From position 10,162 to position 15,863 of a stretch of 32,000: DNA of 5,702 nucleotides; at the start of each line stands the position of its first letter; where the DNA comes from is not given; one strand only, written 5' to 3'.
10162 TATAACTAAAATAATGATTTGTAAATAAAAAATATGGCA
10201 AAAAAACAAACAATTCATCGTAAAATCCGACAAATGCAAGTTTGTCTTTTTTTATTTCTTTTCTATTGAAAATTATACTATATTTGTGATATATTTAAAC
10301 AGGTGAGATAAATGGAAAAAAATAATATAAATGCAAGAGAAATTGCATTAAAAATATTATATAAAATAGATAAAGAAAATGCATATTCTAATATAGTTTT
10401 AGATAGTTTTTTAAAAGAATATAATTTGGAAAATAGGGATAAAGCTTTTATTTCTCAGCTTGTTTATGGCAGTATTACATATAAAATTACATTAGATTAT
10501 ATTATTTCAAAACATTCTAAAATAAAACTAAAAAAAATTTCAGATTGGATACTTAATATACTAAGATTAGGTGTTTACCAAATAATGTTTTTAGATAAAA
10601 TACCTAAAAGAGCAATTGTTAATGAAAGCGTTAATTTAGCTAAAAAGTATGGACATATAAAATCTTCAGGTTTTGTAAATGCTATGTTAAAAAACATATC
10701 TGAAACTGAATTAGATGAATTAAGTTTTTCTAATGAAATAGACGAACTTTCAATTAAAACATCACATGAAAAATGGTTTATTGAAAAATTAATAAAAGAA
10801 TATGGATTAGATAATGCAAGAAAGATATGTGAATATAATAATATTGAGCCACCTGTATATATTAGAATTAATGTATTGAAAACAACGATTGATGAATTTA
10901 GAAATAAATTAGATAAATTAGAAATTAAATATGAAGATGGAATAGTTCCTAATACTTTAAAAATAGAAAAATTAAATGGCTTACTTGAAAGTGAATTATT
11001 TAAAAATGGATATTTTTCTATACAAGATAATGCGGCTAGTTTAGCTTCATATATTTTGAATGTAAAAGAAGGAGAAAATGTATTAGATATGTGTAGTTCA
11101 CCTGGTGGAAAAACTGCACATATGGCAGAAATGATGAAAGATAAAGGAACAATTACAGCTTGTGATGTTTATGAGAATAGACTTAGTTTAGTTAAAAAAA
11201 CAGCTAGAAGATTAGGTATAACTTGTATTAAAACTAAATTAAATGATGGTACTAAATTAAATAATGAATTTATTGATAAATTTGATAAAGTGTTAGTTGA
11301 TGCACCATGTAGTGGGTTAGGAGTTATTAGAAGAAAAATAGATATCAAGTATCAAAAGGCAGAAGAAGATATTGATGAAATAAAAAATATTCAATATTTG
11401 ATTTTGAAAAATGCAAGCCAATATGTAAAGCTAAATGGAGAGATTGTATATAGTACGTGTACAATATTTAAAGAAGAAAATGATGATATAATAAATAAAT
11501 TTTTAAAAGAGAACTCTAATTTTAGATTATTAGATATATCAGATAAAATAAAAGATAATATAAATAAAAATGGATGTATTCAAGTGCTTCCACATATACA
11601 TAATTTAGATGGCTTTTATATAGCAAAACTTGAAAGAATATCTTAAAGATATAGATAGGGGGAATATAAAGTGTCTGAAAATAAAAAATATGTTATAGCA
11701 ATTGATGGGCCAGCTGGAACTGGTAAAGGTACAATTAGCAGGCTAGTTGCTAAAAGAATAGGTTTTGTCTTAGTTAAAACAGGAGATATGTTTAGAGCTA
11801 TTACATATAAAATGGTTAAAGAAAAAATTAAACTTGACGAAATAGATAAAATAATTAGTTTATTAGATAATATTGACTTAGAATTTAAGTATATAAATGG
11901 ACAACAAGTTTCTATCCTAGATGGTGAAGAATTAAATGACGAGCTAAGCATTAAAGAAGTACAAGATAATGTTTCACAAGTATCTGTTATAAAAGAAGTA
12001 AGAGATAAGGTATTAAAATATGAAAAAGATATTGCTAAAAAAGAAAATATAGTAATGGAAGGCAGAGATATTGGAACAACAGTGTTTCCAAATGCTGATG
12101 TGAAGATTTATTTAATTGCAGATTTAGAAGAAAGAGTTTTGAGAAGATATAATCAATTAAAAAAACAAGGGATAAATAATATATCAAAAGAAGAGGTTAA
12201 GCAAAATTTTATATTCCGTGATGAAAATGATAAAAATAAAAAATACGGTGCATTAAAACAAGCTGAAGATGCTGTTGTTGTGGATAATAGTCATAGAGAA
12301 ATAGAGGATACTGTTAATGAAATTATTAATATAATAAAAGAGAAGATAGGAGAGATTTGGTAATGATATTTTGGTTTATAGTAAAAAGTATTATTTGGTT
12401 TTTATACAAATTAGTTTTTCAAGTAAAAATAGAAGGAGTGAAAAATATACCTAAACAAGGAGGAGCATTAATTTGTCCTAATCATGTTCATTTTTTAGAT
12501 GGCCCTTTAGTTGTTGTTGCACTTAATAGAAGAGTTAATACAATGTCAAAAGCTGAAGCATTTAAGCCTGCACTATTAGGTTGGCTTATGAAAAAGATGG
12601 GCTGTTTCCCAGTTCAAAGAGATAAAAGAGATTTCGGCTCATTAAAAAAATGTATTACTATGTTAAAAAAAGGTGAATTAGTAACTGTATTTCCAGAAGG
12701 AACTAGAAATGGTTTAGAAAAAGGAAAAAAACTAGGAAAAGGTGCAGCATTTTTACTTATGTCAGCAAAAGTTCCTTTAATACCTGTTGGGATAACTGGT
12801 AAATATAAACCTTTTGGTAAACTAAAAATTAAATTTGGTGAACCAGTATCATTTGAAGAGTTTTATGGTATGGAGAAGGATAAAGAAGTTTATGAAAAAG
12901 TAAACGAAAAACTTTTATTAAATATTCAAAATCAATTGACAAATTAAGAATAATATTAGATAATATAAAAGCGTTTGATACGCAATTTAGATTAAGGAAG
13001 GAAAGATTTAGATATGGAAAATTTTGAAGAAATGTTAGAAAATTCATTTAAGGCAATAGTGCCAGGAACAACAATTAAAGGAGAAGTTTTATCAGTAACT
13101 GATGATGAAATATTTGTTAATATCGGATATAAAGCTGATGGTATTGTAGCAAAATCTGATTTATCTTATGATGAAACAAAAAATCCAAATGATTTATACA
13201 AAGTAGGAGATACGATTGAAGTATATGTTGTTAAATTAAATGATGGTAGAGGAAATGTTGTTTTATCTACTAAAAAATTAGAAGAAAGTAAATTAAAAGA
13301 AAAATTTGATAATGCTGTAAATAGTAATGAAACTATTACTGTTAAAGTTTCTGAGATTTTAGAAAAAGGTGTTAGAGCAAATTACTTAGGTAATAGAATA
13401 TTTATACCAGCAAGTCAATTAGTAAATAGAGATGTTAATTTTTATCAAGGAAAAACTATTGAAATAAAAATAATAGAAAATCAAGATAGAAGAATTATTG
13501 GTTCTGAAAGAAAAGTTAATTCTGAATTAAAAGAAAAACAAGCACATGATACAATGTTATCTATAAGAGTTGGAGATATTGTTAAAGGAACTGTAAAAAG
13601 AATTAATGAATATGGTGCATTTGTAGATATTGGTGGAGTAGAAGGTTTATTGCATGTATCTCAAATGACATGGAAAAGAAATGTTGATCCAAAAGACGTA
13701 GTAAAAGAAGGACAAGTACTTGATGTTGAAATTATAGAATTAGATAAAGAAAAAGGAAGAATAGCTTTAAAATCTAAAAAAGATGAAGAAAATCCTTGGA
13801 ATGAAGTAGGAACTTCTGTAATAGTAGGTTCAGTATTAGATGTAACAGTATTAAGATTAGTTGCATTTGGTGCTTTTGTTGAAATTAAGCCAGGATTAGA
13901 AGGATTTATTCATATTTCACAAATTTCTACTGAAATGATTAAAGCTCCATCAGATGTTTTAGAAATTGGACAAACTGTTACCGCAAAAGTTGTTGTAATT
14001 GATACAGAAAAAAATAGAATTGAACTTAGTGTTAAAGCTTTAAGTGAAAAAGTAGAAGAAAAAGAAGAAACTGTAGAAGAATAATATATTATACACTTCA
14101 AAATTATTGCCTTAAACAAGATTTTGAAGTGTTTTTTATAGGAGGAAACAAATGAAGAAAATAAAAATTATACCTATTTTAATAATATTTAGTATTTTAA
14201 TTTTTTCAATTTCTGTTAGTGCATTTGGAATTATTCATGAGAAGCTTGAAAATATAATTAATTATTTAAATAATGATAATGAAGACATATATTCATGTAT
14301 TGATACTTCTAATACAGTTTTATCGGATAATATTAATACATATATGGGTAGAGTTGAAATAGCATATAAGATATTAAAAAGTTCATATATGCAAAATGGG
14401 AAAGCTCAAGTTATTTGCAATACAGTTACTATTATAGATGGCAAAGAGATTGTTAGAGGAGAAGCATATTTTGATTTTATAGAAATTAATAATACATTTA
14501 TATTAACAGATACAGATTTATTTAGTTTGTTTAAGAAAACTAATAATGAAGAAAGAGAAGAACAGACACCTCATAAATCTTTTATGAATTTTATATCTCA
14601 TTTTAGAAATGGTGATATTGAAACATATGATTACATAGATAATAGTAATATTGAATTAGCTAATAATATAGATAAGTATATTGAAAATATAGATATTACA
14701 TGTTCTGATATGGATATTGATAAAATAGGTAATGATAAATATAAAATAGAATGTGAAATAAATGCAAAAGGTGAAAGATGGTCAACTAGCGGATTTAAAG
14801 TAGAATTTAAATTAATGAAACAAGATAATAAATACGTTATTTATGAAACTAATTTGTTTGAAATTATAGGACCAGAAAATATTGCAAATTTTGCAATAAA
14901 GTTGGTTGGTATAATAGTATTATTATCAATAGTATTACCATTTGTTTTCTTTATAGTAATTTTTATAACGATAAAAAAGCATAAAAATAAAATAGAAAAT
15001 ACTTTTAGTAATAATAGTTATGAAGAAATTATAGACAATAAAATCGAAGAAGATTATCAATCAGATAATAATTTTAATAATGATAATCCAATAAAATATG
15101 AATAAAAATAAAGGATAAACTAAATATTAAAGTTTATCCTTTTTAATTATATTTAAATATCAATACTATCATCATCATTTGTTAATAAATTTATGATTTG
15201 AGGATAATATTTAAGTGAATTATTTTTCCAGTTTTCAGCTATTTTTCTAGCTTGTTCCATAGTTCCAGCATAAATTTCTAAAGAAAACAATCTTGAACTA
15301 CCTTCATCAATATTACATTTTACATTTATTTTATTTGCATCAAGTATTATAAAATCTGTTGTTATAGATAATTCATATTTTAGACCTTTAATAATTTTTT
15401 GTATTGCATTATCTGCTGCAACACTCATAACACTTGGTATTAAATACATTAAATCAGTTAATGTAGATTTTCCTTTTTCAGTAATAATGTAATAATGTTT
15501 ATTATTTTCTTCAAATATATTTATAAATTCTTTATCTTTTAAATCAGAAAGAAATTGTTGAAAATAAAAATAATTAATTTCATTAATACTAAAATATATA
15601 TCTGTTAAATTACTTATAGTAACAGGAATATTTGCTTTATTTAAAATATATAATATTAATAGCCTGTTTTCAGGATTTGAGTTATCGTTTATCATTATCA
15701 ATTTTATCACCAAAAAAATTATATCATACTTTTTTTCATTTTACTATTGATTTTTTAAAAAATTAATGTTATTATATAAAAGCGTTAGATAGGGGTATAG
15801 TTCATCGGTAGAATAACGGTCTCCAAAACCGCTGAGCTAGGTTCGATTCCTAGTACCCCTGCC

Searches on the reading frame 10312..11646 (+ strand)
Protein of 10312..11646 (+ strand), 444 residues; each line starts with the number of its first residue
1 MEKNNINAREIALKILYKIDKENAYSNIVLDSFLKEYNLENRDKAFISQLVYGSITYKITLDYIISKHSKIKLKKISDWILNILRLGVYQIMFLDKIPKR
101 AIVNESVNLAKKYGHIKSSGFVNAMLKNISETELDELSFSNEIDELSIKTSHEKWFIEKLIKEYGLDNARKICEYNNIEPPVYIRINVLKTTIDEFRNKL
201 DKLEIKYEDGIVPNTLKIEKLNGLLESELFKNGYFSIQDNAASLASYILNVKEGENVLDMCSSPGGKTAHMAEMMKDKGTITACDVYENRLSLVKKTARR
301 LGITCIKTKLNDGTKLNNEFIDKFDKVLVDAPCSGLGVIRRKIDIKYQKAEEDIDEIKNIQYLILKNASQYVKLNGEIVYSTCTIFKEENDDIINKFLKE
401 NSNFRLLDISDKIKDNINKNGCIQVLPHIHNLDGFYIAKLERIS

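Call 10: find_encoding_contigs(protein=window:10312-11646:+, flank=3000, max_places=6)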
Protein window:10312-11646:+ (444 aa): 23 contigs read that carry it; 1 place shown.
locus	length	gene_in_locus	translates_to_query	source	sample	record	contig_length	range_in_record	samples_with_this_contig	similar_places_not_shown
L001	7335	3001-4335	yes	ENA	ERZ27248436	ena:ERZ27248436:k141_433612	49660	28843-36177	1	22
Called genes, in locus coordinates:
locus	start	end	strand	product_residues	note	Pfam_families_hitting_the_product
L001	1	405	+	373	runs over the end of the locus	-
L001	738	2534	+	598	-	PF01336:tRNA_anti-codon, PF00152:tRNA-synt_2, PF02938:GAD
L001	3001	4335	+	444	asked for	PF01029:NusB, PF22458:RsmF-B_ferredox, PF01209:Ubie_methyltran (weak), PF01189:Methyltr_RsmB-F, PF01728:FtsJ (weak)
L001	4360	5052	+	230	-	PF13189:Cytidylate_kin2 (weak), PF02224:Cytidylate_kin, PF13207:AAA_17 (weak), PF13238:AAA_18 (faint)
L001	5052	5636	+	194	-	PF01553:Acyltransferase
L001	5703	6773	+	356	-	PF00575:S1, PF21710:Spt6_S1 (weak), PF00575:S1, PF23459:S1_RRP5 (weak)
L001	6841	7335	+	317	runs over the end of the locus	-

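Call 11: find_related_loci(query=window:10312-11646:+, collection=genome_contigs, flank=3000)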
Query window:10312-11646:+ (444 aa) in genome_contigs; peptide patterns used: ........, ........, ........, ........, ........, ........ (x = any residue, [..] = any of these).
139 stretches matched a pattern; 83 encode a relative of the query (tblastn E <= 1e-3); the best 80 are kept; 80 distinct loci.
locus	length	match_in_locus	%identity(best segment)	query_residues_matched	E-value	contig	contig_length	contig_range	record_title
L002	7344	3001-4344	44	3-442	8e-123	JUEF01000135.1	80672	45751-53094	MAG: Peptococcaceae bacterium BICA1-8 BICA1a_1162790, whole genome shotgun sequence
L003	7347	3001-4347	43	3-443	4e-118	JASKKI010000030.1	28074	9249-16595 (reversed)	MAG: Clostridia bacterium isolate DJKA51_ANT-F21_bin.3 scaffold_222, whole genome shotgun sequence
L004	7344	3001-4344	41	3-442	3e-116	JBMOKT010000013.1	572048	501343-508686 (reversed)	MAG: Bacillota bacterium isolate Betzabe_MAG005 MAG005_13, whole genome shotgun sequence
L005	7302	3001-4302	44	6-436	2e-115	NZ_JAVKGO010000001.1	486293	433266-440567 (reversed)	Serpentinicella sp. ANB-PHB4 NODE_1_length_486293_cov_105.128262, whole genome shotgun sequence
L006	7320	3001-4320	45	8-440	3e-113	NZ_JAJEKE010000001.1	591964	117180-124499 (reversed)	Lutispora saccharofermentans strain m25 1, whole genome shotgun sequence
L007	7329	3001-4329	42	9-442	2e-113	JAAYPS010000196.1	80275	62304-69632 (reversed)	MAG: Clostridiaceae bacterium isolate AS22ysBPME_277 215636_AS22, whole genome shotgun sequence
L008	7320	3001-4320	45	8-440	8e-113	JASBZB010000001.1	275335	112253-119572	MAG: Clostridiaceae bacterium isolate bin-6 c_000000000014, whole genome shotgun sequence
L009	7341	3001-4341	43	1-442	5e-113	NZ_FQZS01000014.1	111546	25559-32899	Lutispora thermophila DSM 19022, whole genome shotgun sequence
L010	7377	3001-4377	38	3-442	1e-112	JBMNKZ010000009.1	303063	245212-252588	MAG: Bacillota bacterium isolate SBF912LR0HQ0055 contig_55870, whole genome shotgun sequence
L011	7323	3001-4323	39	7-442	6e-112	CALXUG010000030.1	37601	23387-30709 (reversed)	MAG: uncultured Clostridia bacterium isolate BRZ_EN__bin1 genome assembly, contig: BRZ_EN__NODE_1007_length_37601_cov_6.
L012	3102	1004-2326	39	7-442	8e-113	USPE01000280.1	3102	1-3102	uncultured Peptococcaceae bacterium isolate UMGS1945 genome assembly, contig: NODE_10775_length_3102_cov_2.036757, whole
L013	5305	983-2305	39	7-442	3e-108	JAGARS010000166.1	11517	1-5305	MAG: Peptococcaceae bacterium isolate RGIG8713 Water_deer_Colon-3__c364938, whole genome shotgun sequence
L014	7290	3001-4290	43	6-442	7e-108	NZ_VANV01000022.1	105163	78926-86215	Acidaminobacter sp. JC074 scaffold_21, whole genome shotgun sequence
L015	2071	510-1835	42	7-442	2e-111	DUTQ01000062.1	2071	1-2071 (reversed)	MAG TPA_asm: Thermoanaerobacterales bacterium isolate AS05jafATM_97 10896_AS05, whole genome shotgun sequence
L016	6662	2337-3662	39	7-440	1e-101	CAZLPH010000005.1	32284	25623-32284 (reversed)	MAG TPA_asm: uncultured Candidatus Epulonipiscium sp. isolate SRP294416_co2_27 genome assembly, contig: NODE_999_length_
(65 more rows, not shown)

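Call 22: find_homologous_proteins(query=window:10312-11646:+, max_evalue=1e-60)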
Query window:10312-11646:+ (444 aa): 5626 proteins with E <= 1e-60 among 8000 candidates; the best 120 are listed.
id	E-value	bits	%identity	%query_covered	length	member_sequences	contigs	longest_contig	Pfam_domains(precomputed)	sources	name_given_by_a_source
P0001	6.2e-285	962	100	100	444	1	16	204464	PF01189.24,PF22458.2,PF01728.26,PF01029.24,PF01209.25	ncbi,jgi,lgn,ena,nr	ncbi:MAG: 16S rRNA (cytosine(967)-C(5))-methyltransferase RsmB [Clostridiales bacterium]|nr:16S rRNA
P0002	6.3e-247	837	85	100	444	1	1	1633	PF01189.24,PF22458.2,PF01728.26,PF01029.24,PF01209.25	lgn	-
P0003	2.7e-238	809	82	100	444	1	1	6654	PF13847.13,PF01189.24,PF22458.2,PF01728.26,PF01029.24,PF01209.25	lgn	-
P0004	2.5e-186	638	66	100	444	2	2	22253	PF13847.13,PF01189.24,PF22458.2,PF01728.26,PF01029.24,PF01209.25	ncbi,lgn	-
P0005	4.0e-172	591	63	99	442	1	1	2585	PF13847.13,PF01189.24,PF22458.2,PF09445.17,PF01728.26,PF01029.24,PF01209.25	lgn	-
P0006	9.2e-172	590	63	99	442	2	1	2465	PF13847.13,PF13649.13,PF01189.24,PF22458.2,PF09445.17,PF01728.26,PF01029.24,PF01209.25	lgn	-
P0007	1.6e-171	589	61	99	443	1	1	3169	PF13847.13,PF13649.13,PF02390.24,PF01189.24,PF22458.2,PF09445.17,PF01728.26,PF01029.24,PF01209.25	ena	-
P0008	1.1e-170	586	62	99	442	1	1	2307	PF13847.13,PF01189.24,PF22458.2,PF01728.26,PF01029.24,PF01209.25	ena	-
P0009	3.1e-169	581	61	99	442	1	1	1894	PF13847.13,PF01189.24,PF22458.2,PF01728.26,PF01029.24,PF01209.25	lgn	-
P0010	2.4e-167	575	61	99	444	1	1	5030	PF13847.13,PF01189.24,PF22458.2,PF01728.26,PF01029.24,PF01209.25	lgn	-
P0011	4.9e-167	574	59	99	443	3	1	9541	PF13847.13,PF01189.24,PF22458.2,PF01728.26,PF01029.24,PF01209.25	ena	-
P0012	8.2e-164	564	60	100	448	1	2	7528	PF13847.13,PF13649.13,PF01189.24,PF22458.2,PF01728.26,PF01029.24,PF01209.25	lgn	-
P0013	5.5e-162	558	59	100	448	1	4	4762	PF13847.13,PF01189.24,PF22458.2,PF01728.26,PF01029.24,PF01209.25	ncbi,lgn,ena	-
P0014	4.9e-134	465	52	98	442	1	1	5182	PF13847.13,PF01189.24,PF22458.2,PF01728.26,PF01029.24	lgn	-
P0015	3.1e-133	463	52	98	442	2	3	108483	PF13847.13,PF01189.24,PF22458.2,PF01728.26,PF01029.24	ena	-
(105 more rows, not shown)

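Call 23: find_encoding_contigs(protein=P0003, flank=3000, max_places=3)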
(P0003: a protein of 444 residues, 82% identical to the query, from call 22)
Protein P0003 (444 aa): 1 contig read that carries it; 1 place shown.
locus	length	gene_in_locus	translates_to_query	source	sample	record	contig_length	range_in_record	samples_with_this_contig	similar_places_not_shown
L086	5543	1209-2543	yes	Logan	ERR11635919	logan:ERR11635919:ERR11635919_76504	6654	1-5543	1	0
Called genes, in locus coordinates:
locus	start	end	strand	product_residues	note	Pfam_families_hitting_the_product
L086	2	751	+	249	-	?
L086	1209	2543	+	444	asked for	PF01029:NusB, PF22458:RsmF-B_ferredox, PF01209:Ubie_methyltran (faint), PF01189:Methyltr_RsmB-F, PF01728:FtsJ, PF13847:Methyltransf_31 (weak)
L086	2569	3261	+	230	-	PF00406:ADK (faint), PF02224:Cytidylate_kin, PF13207:AAA_17 (weak)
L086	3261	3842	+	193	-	PF01553:Acyltransferase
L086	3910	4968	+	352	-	PF21710:Spt6_S1 (faint), PF00575:S1, PF23459:S1_RRP5 (faint), PF00575:S1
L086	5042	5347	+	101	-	-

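Call 24: find_encoding_contigs(protein=P0004, flank=3000, max_places=3)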
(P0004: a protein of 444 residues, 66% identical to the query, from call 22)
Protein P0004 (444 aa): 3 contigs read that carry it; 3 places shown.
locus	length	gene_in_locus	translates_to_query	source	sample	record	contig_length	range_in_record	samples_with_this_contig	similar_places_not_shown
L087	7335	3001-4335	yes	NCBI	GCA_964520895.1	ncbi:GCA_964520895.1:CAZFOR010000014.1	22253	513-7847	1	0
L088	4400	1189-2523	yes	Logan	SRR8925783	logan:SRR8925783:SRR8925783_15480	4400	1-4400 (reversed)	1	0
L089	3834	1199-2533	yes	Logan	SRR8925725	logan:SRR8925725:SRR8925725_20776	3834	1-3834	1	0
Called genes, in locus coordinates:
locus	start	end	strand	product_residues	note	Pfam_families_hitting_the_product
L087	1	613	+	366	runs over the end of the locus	-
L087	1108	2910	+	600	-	PF01336:tRNA_anti-codon, PF00152:tRNA-synt_2, PF02938:GAD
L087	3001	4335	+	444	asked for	PF01029:NusB, PF22458:RsmF-B_ferredox, PF01728:FtsJ (weak), PF01209:Ubie_methyltran (weak), PF01189:Methyltr_RsmB-F, PF13847:Methyltransf_31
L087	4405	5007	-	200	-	-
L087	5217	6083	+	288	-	PF02811:PHP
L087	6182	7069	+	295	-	PF04015:DUF362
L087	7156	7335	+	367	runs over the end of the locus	PF03600:CitMHS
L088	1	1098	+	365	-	?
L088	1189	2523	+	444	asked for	PF01029:NusB, PF22458:RsmF-B_ferredox, PF01728:FtsJ (weak), PF01209:Ubie_methyltran (weak), PF01189:Methyltr_RsmB-F, PF13847:Methyltransf_31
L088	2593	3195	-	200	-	-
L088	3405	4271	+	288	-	PF02811:PHP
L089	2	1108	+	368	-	?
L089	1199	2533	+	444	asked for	PF01029:NusB, PF22458:RsmF-B_ferredox, PF01728:FtsJ (weak), PF01209:Ubie_methyltran (weak), PF01189:Methyltr_RsmB-F, PF13847:Methyltransf_31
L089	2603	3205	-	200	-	-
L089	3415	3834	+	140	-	?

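Call 25: find_encoding_contigs(protein=P0002, flank=3000, max_places=3)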
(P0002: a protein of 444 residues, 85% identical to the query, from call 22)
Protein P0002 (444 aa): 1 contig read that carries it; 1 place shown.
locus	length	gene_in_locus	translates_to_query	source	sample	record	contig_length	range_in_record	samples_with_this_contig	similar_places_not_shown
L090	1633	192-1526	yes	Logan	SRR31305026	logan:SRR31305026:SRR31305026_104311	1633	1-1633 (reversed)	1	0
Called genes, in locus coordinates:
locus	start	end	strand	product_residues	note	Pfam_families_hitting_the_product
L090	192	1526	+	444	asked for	PF01029:NusB, PF22458:RsmF-B_ferredox, PF01209:Ubie_methyltran (weak), PF01189:Methyltr_RsmB-F, PF01728:FtsJ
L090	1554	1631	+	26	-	?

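Call 35: find_encoding_contigs(protein=P0011, flank=2500, max_places=2)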
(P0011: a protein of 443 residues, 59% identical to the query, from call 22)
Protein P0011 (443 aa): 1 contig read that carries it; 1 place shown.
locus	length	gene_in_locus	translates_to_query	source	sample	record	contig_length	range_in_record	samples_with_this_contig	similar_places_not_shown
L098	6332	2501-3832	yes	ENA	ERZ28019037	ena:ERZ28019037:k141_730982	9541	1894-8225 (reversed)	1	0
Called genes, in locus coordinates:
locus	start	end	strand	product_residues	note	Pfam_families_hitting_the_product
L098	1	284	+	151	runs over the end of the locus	-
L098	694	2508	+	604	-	PF01336:tRNA_anti-codon, PF00152:tRNA-synt_2, PF01409:tRNA-synt_2d (faint), PF02938:GAD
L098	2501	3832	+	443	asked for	PF01029:NusB, PF22458:RsmF-B_ferredox, PF01209:Ubie_methyltran (weak), PF01728:FtsJ, PF01189:Methyltr_RsmB-F, PF13847:Methyltransf_31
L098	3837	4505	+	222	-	PF02224:Cytidylate_kin, PF13189:Cytidylate_kin2, PF13238:AAA_18 (faint), PF13207:AAA_17 (weak)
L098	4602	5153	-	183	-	-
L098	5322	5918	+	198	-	-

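Call 36: find_encoding_contigs(protein=P0012, flank=2500, max_places=2)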
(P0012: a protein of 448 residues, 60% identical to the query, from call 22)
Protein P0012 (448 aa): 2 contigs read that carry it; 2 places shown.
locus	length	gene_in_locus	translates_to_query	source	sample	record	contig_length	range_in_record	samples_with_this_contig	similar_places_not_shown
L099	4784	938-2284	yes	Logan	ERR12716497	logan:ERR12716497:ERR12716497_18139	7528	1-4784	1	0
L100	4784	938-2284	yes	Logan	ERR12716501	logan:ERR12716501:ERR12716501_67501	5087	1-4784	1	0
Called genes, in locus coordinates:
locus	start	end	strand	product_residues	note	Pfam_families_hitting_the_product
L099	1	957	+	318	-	?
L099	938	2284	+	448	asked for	PF01029:NusB, PF22458:RsmF-B_ferredox, PF01209:Ubie_methyltran (weak), PF01189:Methyltr_RsmB-F, PF01728:FtsJ, PF13649:Methyltransf_25 (faint), PF13847:Methyltransf_31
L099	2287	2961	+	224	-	PF02224:Cytidylate_kin, PF13189:Cytidylate_kin2, PF13238:AAA_18 (weak), PF13207:AAA_17 (weak)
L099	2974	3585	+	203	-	PF01553:Acyltransferase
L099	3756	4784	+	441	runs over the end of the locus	PF13475:DUF4116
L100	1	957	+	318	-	?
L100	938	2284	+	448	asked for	PF01029:NusB, PF22458:RsmF-B_ferredox, PF01209:Ubie_methyltran (weak), PF01189:Methyltr_RsmB-F, PF01728:FtsJ, PF13649:Methyltransf_25 (faint), PF13847:Methyltransf_31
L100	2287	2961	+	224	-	PF02224:Cytidylate_kin, PF13189:Cytidylate_kin2, PF13238:AAA_18 (weak), PF13207:AAA_17 (weak)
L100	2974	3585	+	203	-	PF01553:Acyltransferase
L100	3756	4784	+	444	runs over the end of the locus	?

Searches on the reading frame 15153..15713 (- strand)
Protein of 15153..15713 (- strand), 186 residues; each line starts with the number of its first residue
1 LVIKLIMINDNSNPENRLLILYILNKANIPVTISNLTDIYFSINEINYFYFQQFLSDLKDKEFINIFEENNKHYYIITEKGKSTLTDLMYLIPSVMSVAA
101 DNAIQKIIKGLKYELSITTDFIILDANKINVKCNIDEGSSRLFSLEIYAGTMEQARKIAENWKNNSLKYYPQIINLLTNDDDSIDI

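Call 70: search_protein_families(library=pfam, proteins=[window:15153-15713:-], max_evalue=0.001)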
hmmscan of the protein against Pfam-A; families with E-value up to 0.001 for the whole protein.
window:15153-15713:- (186 aa): 2 families
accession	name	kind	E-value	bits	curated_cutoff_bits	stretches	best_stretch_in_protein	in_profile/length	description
PF14277.12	DUF4364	-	5e-39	134.2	26.9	1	16-177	1-162/162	Domain of unknown function (DUF4364)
PF14947.12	HTH_45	-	2.7e-07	30.9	25.5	1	32-88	18-69/77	Winged helix-turn-helix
